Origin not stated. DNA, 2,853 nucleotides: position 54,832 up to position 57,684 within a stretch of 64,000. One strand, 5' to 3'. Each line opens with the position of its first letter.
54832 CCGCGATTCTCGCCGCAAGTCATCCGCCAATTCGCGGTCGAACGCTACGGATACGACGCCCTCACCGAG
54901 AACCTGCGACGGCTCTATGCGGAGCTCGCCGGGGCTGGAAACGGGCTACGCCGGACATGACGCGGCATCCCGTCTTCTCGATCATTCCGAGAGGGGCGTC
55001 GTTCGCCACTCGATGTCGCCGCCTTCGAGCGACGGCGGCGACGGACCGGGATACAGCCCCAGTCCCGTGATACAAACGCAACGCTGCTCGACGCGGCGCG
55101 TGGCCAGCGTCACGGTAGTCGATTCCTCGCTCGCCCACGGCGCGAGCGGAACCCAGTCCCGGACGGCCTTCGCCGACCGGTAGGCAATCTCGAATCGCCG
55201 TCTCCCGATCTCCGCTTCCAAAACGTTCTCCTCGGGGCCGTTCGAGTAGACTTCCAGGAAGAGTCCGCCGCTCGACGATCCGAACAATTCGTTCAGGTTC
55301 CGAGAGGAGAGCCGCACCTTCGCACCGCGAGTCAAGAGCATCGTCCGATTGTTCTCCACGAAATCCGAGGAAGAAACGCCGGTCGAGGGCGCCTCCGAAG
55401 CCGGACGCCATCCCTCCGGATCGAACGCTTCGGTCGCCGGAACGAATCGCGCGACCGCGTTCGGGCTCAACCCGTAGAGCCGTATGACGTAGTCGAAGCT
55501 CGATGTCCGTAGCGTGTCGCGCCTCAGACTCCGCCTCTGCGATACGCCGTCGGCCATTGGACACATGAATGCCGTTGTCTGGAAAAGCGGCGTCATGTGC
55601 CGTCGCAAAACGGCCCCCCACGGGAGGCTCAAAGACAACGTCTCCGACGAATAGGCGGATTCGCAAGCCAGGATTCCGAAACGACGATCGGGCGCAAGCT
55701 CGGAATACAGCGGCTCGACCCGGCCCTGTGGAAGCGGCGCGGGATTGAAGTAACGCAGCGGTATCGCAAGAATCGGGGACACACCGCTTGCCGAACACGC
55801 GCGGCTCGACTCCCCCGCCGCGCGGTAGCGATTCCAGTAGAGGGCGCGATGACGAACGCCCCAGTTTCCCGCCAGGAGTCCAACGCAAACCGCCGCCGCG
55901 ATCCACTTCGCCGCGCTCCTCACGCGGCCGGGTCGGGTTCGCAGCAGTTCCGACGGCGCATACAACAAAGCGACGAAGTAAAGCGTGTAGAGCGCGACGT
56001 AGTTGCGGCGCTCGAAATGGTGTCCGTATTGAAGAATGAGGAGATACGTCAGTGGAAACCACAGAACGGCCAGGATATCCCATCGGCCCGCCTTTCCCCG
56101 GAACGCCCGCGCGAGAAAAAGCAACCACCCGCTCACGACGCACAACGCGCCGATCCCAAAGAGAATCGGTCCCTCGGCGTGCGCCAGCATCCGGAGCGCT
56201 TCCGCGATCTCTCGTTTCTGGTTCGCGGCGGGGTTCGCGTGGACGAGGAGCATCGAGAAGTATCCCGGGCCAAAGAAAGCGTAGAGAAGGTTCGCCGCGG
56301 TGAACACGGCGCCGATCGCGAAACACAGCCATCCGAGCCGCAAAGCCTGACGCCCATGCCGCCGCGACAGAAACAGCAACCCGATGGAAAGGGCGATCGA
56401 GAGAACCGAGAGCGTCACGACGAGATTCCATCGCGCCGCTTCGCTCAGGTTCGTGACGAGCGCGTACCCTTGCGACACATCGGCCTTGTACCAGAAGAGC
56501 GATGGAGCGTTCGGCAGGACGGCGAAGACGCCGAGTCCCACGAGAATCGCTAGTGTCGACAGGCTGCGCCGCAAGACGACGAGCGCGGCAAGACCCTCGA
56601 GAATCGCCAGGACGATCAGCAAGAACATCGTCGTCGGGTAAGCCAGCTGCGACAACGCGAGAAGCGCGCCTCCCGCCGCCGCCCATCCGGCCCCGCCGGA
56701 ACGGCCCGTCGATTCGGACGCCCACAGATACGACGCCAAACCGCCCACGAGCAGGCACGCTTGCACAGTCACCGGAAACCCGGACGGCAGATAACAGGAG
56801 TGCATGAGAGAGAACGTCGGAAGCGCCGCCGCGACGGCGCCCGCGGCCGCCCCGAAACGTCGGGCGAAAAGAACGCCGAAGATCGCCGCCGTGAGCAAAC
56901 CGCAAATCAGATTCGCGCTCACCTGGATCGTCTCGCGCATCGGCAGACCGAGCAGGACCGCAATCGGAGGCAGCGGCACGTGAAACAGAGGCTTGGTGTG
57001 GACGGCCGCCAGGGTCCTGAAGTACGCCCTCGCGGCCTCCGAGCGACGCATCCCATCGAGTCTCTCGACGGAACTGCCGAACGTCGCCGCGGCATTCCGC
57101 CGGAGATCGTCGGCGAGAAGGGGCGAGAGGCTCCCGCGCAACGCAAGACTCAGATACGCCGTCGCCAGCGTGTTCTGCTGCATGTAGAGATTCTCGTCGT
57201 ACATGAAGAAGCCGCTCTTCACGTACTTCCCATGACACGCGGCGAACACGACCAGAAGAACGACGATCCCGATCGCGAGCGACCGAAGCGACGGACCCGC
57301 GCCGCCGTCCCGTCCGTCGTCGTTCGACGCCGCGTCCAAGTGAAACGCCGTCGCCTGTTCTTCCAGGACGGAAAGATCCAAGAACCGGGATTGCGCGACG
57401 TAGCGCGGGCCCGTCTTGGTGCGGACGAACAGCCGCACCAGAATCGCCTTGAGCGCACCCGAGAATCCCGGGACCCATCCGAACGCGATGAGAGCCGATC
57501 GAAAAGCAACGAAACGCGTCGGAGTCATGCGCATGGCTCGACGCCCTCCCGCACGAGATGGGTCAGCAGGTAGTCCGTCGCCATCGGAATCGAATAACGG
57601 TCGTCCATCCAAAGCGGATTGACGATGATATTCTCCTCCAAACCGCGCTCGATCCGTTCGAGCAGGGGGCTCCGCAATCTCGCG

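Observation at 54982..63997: Tightly overlapping seven-gene minus-strand operon: oxidoreductase, AsnB, B12-radical SAM, GtrB-like GT2, Zn-ribbon methyltransferase, hypothetical protein and a GT-C-like membrane protein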

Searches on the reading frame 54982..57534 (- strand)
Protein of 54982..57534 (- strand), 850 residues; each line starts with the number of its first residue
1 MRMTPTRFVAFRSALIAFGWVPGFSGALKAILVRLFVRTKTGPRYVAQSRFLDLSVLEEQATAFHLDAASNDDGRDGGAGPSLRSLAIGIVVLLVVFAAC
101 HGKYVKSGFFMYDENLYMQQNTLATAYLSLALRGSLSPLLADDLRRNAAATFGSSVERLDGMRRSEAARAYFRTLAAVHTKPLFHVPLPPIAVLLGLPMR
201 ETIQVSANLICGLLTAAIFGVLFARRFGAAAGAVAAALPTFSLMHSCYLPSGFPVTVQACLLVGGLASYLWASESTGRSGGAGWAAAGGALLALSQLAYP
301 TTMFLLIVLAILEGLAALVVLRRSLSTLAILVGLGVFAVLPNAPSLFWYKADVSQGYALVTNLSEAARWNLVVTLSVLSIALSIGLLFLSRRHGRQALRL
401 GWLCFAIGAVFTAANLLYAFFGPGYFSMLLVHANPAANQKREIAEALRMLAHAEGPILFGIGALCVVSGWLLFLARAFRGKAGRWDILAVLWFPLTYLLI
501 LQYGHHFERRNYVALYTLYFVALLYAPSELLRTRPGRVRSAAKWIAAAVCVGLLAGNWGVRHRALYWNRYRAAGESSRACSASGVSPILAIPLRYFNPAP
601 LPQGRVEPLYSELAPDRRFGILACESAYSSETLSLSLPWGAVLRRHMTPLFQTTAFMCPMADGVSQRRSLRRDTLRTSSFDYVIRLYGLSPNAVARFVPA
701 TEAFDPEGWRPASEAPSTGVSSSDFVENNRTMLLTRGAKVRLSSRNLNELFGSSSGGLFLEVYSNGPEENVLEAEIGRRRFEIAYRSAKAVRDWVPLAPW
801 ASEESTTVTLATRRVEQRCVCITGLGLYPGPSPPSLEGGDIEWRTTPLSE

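Call 5: search_protein_families(library=pfam, proteins=[window:54982-57534:-], max_evalue=0.01)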
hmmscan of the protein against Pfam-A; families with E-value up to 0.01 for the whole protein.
window:54982-57534:- (850 aa): 0 families

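Call 6: search_protein_families(library=ncbifam, proteins=[window:54982-57534:-], max_evalue=0.01)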
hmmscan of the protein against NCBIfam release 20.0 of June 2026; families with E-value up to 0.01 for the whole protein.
window:54982-57534:- (850 aa): 0 families

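Call 9: find_homologous_proteins(query=window:54982-57534:-)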
Query window:54982-57534:- (850 aa): 2 proteins with E <= 0.001 among 8000 candidates.
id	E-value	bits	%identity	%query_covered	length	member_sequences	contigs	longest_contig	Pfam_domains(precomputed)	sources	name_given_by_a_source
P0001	0.0e+0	1889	100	100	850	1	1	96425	-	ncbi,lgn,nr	ncbi:hypothetical protein JW916_02205 [Candidatus Sumerlaeota bacterium]|nr:hypothetical protein [Ca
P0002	3.1e-137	477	37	99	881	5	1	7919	-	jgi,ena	-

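Call 10: search_solved_structures(query=window:54982-57534:-, max_evalue=10)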
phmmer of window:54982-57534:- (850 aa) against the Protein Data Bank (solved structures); distinct sequences matched with E-value up to 10: 0.

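Call 11: find_encoding_contigs(protein=P0002, flank=10000)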
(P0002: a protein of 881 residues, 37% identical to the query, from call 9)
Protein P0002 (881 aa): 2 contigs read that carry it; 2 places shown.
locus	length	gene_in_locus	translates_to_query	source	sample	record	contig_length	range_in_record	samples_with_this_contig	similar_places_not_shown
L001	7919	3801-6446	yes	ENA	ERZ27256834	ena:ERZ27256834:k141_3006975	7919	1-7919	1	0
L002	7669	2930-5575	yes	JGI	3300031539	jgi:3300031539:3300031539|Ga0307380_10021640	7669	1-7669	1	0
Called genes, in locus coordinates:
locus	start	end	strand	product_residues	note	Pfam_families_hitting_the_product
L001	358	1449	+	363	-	PF03706:LPG_synthase_TM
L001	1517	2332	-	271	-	PF01209:Ubie_methyltran, PF05175:MTS, PF13489:Methyltransf_23, PF01728:FtsJ (weak), PF13847:Methyltransf_31, PF08241:Methyltransf_11, PF08242:Methyltransf_12, PF13649:Methyltransf_25, +2 more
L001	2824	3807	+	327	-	-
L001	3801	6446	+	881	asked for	-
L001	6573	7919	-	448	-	?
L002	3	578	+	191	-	PF03706:LPG_synthase_TM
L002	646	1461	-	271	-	PF01209:Ubie_methyltran, PF05175:MTS, PF13489:Methyltransf_23, PF01728:FtsJ (weak), PF13847:Methyltransf_31, PF08241:Methyltransf_11, PF08242:Methyltransf_12, PF13649:Methyltransf_25, +2 more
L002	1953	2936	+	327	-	-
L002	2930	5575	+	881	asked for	-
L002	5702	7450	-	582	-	-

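Call 12: find_encoding_contigs(protein=P0001, flank=10000)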
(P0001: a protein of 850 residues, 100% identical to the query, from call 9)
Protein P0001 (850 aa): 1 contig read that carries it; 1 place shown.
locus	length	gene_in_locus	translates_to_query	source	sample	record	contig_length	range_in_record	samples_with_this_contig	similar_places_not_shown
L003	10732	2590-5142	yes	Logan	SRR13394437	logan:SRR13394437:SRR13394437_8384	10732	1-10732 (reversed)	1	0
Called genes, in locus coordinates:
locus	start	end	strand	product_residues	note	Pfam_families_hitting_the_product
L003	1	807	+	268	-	?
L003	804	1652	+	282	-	PF13489:Methyltransf_23, PF08241:Methyltransf_11, PF08242:Methyltransf_12, PF13649:Methyltransf_25, PF13847:Methyltransf_31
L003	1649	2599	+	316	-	-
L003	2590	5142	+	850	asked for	-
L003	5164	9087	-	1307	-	PF08241:Methyltransf_11, PF08242:Methyltransf_12, PF13489:Methyltransf_23, PF13649:Methyltransf_25, PF13847:Methyltransf_31, PF13439:Glyco_transf_4, PF13579:Glyco_trans_4_4, PF00534:Glycos_transf_1, +1 more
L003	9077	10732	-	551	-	?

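Call 15: search_protein_families(library=pfam, proteins=[L002:5702-7450:-, L001:358-1449:+, L001:2824-3807:+, L001:3801-6446:+], max_evalue=0.1)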
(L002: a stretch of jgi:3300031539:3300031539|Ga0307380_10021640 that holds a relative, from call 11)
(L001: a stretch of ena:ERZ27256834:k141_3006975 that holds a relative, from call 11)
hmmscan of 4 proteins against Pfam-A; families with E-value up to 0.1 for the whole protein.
L002:5702-7450:- (582 aa): 0 families

L001:358-1449:+ (363 aa): 1 family
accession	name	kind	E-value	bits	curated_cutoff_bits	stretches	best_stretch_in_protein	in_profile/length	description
PF03706.18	LPG_synthase_TM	-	4.3e-32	112.2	33.4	1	23-341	2-299/302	Lysylphosphatidylglycerol synthase TM region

L001:2824-3807:+ (327 aa): 0 families

L001:3801-6446:+ (881 aa): 0 families

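Call 16: search_protein_families(library=pfam, proteins=[window:54982-57534:-, P0002, L001:2824-3807:+], max_evalue=10)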
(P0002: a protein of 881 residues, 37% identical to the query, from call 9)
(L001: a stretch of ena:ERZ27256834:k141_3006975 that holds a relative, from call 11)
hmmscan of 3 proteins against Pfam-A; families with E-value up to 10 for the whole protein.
window:54982-57534:- (850 aa): 0 families

P0002 (881 aa): 0 families

L001:2824-3807:+ (327 aa): 1 family
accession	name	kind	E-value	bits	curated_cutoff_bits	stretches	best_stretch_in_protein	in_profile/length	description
PF13243.12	SQHop_cyclase_C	-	0.23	10.9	26.1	1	188-259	158-226/319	Squalene-hopene cyclase C-terminal domain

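Call 37: search_protein_representatives(alignment_id=A1)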
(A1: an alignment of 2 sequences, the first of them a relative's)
Query: 2 sequences, 887 profile positions. Proteins with E-value up to 0.001 (for the whole library): 24; up to 1e-10: 3; up to 1e-30: 2. The best 24 are listed.
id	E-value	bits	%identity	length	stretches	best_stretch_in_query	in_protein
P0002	0.0e+00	1755.8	-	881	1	1-887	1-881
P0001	0.0e+00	1623.2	-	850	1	1-883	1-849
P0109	6.3e-11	57.5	-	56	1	1-54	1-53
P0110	6.7e-08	47.4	-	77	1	3-67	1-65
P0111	5.8e-07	44.3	-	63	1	1-54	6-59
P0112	1.3e-05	39.9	-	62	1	2-54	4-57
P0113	1.4e-05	39.8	-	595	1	168-346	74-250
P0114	3.6e-05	38.4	-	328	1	160-350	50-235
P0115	4.7e-05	38.0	-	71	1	1-54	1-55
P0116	9.7e-05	37.0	-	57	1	1-55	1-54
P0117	9.7e-05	37.0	-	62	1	3-59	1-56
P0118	1.3e-04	36.5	-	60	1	1-55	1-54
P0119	1.6e-04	36.3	-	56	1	3-54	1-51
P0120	1.6e-04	36.3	-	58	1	1-54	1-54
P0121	2.4e-04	35.7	-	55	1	3-53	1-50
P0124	5.1e-04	34.6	-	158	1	1-57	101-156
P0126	5.3e-04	34.5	-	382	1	129-342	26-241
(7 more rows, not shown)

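Call 38: search_protein_families(library=pfam, proteins=[P0113, P0114, P0126, P0124, P0110], max_evalue=1)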
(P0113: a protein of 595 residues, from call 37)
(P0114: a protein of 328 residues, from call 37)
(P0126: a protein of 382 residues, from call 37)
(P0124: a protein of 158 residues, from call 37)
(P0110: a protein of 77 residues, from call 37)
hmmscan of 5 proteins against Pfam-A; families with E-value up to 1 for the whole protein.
P0113 (595 aa): 2 families
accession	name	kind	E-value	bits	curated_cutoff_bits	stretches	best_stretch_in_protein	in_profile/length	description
PF02366.24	PMT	-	2.1e-10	41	22.7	1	93-203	66-180/245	Dolichyl-phosphate-mannose-protein mannosyltransferase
PF13231.12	PMT_2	-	1.9e-07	31.9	26.1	1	91-247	4-154/160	Dolichyl-phosphate-mannose-protein mannosyltransferase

P0114 (328 aa): 4 families
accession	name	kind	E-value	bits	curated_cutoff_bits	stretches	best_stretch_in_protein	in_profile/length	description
PF13231.12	PMT_2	-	1.3e-20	74.6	26.1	1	75-233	2-160/160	Dolichyl-phosphate-mannose-protein mannosyltransferase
PF02366.24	PMT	-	1.6e-11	44.7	22.7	1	53-208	40-202/245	Dolichyl-phosphate-mannose-protein mannosyltransferase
PF02516.20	STT3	-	0.025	14.6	24.5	1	82-186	87-189/405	Oligosaccharyl transferase STT3, N-terminal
PF19529.4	DUF6057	-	0.032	13.5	29.8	1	95-253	71-222/569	Family of unknown function (DUF6057)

P0126 (382 aa): 2 families
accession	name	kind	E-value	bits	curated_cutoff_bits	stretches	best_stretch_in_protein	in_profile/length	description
PF13231.12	PMT_2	-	2.3e-05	25.1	26.1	1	99-247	18-158/160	Dolichyl-phosphate-mannose-protein mannosyltransferase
PF02366.24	PMT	-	0.02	14.9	22.7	1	107-233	87-212/245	Dolichyl-phosphate-mannose-protein mannosyltransferase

P0124 (158 aa): 0 families

P0110 (77 aa): 0 families
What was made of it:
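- Exhaustive search hits three proteins, two above Pfam's PMT/PMT_2 thresholds and one just below (calls 37, 38). Two pass Pfam's thresholds and one is just below, and the E-values are corrected for the whole library (calls 37, 38).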

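Call 52: predict_structure(alignment_id=A1)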
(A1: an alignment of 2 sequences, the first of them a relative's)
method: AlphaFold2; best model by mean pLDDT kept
length: 850 residues; sequences in the alignment: 2
mean_pLDDT: 35.5   pTM: 0.27
mean pLDDT of the five models: 35.5, 33.2, 33.2, 32.6, 31.8
residues with pLDDT >= 90: 0; 70-90: 0; 50-70: 42; < 50: 808
segments of 3 or more residues with pLDDT < 50: 1-118, 147-154, 167-173, 175-771, 773-782, 784-794, 801-850
pLDDT, mean of each block of 10 residues (from residue 1): 33 36 35 38 33 31 28 33 39 38 30 42 54 54 50 52 52 43 35 36 43 46 40 38 36 37 43 41 40 35 32 35 36 33 31 34 37 39 39 40 39 34 32 30 34 35 40 40 39 40 35 34 36 36 35 32 29 27 26 26 28 27 22 22 22 23 23 25 25 27 29 26 26 29 38 45 41 47 43 47 41 33 37 36 30
secondary structure, 60 per line:
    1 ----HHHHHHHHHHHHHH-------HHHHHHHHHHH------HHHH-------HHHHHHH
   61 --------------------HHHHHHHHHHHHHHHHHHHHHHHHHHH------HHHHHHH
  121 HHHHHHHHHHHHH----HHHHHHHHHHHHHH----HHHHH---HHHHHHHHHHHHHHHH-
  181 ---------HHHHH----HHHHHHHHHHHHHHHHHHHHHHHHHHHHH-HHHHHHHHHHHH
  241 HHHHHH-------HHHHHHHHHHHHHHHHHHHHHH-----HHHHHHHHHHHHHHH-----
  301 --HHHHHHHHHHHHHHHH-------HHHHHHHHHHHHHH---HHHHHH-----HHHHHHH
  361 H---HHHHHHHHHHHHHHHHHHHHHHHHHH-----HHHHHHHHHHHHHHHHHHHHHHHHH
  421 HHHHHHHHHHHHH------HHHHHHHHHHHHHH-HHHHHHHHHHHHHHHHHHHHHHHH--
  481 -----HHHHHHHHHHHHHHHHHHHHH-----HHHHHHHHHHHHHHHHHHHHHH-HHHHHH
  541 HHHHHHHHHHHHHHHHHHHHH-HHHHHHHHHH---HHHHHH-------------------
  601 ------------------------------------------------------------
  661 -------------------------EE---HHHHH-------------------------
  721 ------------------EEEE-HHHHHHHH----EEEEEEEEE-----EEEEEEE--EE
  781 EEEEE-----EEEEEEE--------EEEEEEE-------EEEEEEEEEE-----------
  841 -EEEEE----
elements in order (helices of 4 or more, strands of 3 or more residues): H5-18 H26-36 H43-46 H54-60 H81-107 H114-133 H138-151 H156-160 H164-179 H190-194 H199-227 H229-246 H254-275 H281-295 H303-318 H326-339 H343-348 H354-361 H365-390 H396-433 H440-453 H455-478 H486-506 H512-533 H535-561 H563-572 H576-581 H691-695 E739-742 H744-751 E756-764 E770-776 E779-785 E791-797 E806-812 E820-829 E842-846
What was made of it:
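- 55855..57297 (-): G1 residues ~80-560: polytopic GT-C (PMT_2-like) core. It has TM1, a ~90-residue first loop carrying YDE (aa 112-114 = 57193-57201), and about 11 further hydrophobic segments. The AF2 model is unusable, with pLDDT 35.5 (call 52).
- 54982..55854 (-): G1 residues 561-850 plus stop: C-terminal soluble domain, partly beta-rich. Inferred to be a periplasmic acceptor-binding domain. The secondary structure comes from a low-confidence model only (call 52).
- On GT-C glycosyltransferases (PMT/PMT_2-like branch): AF2 with a two-sequence alignment gave pLDDT 35.5 and pTM 0.27, which is unusable for fold search (call 52).
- The G1 structure model failed (call 52), so the GT-C assignment rests on profile comparisons with a two-sequence family. 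The structure model is unusable (call 52).
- Tried and rejected: AF2 of G1 with its only homologue gave pLDDT 35.5 (call 52), so no fold search was run on it.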

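Call 53: search_solved_structures(query=A1, max_evalue=10)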
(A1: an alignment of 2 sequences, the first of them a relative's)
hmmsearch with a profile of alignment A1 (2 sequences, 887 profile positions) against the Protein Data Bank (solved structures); distinct sequences matched with E-value up to 10: 0.
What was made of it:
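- On GT-C glycosyltransferases (PMT/PMT_2-like branch): No Pfam or NCBIfam hit even at E≤10 (calls 5, 6, 16), and no PDB sequence hit (calls 10, 53).
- G1 gives no direct hit to any Pfam, NCBIfam or PDB entry (calls 5, 6, 10, 16, 53).
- Tried and rejected: Pfam at E≤10, NCBIfam and PDB sequence searches of G1 and of its two-sequence profile found nothing (calls 5, 6, 10, 16, 53).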

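Call 54: search_solved_structures(query=A4, max_evalue=1)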
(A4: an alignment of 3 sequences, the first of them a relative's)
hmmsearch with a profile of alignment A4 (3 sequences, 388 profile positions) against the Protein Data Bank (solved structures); distinct sequences matched with E-value up to 1: 2.
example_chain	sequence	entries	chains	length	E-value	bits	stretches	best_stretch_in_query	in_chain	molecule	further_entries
9i5k_A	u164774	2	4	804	0.0076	18.7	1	116-220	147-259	Dolichyl-phosphate-mannose--protein mannosyltransferase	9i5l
7ue2_A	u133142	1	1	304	0.3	13.4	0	238-277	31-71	RPB_PLP3_R6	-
